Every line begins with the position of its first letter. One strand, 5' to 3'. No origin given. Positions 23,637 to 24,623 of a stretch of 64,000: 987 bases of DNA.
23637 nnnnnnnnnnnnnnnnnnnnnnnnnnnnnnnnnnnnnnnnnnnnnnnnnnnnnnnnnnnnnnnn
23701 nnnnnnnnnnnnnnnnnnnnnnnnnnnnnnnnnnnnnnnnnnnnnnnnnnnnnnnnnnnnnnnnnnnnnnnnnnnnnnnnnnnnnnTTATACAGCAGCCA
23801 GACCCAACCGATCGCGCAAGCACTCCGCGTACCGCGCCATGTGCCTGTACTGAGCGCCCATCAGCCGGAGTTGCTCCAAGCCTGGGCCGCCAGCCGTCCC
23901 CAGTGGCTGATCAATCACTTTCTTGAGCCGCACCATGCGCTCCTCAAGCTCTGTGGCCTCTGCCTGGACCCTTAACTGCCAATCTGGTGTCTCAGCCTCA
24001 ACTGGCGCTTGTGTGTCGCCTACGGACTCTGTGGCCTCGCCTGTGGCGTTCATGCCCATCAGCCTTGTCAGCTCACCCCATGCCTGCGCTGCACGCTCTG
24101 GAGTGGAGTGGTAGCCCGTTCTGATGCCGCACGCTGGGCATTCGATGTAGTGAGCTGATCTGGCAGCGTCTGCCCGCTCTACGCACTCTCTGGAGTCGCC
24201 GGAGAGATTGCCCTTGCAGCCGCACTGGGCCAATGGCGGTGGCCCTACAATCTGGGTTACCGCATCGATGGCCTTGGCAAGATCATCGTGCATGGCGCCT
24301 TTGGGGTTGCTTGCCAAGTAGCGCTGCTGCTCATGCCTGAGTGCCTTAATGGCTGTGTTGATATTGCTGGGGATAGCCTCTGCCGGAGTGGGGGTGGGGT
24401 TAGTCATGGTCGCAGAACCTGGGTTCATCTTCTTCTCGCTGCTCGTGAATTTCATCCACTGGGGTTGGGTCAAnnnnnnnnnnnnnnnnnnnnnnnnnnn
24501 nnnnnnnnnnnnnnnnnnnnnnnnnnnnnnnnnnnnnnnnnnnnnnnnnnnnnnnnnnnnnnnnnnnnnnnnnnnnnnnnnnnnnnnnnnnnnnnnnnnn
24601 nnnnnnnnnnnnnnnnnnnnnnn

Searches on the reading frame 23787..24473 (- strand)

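Call 23: search_protein_families(library=phrogs, proteins=[window:23787-24473:-], max_evalue=0.001)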
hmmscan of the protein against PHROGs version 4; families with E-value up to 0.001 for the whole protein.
window:23787-24473:- (228 aa): 2 families
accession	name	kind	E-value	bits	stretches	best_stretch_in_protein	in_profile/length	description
phrog_774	-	unknown function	3.5e-07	31.5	1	160-223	61-122/134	-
phrog_3934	-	unknown function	8.4e-05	23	1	162-223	108-167/336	-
